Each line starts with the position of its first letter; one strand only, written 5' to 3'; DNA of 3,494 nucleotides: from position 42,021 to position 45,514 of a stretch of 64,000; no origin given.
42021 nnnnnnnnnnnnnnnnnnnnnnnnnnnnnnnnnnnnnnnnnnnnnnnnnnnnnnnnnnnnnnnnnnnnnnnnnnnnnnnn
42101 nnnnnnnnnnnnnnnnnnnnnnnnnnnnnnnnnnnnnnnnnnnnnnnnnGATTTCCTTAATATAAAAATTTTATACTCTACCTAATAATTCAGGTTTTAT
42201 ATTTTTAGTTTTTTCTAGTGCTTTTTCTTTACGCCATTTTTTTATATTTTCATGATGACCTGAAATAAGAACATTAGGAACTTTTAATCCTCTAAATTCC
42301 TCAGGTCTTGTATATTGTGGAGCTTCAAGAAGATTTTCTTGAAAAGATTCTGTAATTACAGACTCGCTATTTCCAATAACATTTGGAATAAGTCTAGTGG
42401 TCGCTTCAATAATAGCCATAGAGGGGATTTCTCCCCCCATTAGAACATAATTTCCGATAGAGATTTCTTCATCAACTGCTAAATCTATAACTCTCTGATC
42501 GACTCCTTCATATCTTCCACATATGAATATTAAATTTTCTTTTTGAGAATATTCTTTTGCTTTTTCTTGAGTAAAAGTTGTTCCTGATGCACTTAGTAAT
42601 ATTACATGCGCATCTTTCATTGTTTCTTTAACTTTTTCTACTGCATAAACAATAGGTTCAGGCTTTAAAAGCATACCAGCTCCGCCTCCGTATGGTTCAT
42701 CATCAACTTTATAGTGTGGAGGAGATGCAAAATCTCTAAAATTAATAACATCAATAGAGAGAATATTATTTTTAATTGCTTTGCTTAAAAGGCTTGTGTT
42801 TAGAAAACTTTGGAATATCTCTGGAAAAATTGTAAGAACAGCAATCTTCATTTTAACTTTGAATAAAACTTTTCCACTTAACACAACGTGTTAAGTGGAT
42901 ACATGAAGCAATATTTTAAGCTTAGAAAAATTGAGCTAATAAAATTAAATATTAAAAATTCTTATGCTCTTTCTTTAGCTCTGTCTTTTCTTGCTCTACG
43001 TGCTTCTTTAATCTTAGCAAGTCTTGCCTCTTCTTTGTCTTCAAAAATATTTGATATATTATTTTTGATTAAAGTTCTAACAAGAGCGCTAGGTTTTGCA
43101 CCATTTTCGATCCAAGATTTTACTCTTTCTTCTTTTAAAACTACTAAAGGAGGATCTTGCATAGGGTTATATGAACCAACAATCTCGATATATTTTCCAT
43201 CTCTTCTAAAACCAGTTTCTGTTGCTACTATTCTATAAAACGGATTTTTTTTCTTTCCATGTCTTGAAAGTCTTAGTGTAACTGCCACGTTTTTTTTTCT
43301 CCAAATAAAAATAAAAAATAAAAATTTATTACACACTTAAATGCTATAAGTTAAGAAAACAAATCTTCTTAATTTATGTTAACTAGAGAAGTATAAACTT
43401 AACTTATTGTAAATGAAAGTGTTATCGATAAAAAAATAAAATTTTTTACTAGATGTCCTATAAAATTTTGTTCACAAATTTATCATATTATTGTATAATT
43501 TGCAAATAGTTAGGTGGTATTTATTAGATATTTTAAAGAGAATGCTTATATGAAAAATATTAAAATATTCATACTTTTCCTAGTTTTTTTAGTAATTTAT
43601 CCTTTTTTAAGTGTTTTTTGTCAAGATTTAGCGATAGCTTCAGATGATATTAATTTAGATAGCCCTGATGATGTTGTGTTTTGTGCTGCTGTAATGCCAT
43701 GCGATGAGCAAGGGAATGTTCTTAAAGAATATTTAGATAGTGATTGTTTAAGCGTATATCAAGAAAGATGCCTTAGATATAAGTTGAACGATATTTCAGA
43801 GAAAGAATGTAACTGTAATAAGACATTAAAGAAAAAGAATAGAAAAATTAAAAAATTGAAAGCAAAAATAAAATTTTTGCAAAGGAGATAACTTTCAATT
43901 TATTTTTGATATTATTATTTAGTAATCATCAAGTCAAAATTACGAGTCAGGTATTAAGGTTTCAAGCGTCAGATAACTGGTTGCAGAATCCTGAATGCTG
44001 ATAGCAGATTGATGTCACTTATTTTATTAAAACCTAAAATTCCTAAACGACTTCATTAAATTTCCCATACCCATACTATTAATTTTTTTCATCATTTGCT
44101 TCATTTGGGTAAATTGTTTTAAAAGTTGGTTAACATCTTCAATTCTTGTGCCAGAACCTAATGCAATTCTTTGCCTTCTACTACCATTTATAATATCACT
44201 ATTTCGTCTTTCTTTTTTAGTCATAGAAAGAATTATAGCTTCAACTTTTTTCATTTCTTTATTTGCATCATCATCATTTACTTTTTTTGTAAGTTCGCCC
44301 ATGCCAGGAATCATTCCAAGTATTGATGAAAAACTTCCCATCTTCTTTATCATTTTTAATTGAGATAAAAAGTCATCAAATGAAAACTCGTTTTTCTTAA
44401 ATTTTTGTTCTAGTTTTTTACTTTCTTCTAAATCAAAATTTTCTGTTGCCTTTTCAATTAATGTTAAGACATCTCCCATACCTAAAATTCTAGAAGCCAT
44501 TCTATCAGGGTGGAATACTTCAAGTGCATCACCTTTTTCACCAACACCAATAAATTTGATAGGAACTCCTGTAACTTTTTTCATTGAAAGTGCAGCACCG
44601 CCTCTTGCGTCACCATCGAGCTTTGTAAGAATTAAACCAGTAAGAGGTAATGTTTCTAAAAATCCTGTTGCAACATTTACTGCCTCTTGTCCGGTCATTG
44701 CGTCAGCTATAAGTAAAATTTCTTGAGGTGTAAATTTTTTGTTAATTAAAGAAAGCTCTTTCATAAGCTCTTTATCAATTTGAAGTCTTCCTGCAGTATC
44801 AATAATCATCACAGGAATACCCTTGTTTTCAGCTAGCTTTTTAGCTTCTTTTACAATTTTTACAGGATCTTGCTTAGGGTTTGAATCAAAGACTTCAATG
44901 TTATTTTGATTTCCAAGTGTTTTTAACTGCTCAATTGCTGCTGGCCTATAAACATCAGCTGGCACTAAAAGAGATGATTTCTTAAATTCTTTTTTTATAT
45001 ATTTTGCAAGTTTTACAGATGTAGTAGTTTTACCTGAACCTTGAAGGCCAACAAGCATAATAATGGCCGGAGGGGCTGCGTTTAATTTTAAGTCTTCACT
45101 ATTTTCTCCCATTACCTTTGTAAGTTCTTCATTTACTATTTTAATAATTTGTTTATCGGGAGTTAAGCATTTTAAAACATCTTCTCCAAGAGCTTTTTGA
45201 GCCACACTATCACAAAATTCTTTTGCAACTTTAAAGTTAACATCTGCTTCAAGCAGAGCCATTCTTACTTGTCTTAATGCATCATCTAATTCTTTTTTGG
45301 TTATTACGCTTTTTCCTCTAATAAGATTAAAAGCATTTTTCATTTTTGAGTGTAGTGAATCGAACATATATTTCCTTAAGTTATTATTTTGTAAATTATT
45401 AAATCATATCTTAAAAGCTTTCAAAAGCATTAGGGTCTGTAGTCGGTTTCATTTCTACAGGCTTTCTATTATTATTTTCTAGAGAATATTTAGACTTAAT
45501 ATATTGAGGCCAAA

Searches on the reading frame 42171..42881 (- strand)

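Call 23: search_protein_families(library=pfam, proteins=[window:42171-42881:-], max_evalue=0.001)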
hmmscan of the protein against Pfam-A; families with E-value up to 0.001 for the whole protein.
window:42171-42881:- (236 aa): 1 family
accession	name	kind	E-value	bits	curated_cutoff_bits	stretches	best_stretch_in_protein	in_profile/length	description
PF01746.26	tRNA_m1G_MT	-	1.1e-61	208.4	27.3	1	33-227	2-192/195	tRNA (Guanine-1)-methyltransferase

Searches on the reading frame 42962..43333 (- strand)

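Call 25: search_protein_families(library=pfam, proteins=[window:42962-43333:-], max_evalue=0.001)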
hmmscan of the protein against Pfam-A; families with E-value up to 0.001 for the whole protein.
window:42962-43333:- (123 aa): 1 family
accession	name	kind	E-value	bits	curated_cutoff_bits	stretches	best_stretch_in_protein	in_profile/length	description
PF00886.24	Ribosomal_S16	-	8.8e-23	80.5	27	1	24-82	1-62/62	Ribosomal protein S16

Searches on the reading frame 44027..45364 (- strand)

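Call 24: search_protein_families(library=pfam, proteins=[window:44027-45364:-], max_evalue=0.001)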
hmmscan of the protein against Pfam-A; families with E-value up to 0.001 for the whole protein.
window:44027-45364:- (445 aa): 8 families
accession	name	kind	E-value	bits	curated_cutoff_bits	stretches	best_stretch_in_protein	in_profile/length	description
PF00448.28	SRP54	-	1.4e-72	243.9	22.7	1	99-295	1-196/196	SRP54-type protein, GTPase domain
PF02978.25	SRP_SPB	-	7e-36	122.9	27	1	326-425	1-91/91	Signal peptide binding domain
PF02881.24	SRP54_N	-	4.6e-21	75.2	22.4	1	5-81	2-75/75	SRP54-type protein, helical bundle domain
PF01656.29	CbiA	-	1.6e-05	25.3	25.4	1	109-255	9-89/125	CobQ/CobB/MinD/ParA nucleotide binding domain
PF04851.21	ResIII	-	1.9e-05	25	22.5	1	100-199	24-115/164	Type III restriction enzyme, res subunit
PF13401.12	AAA_22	-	0.00012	22.8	27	1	100-210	6-113/130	AAA domain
PF06414.18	Zeta_toxin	-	0.00018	21.5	22.3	1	97-157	14-74/199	Zeta toxin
PF01591.24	6PF2K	-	0.00053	19.8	27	0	97-162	11-69/223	6-phosphofructo-2-kinase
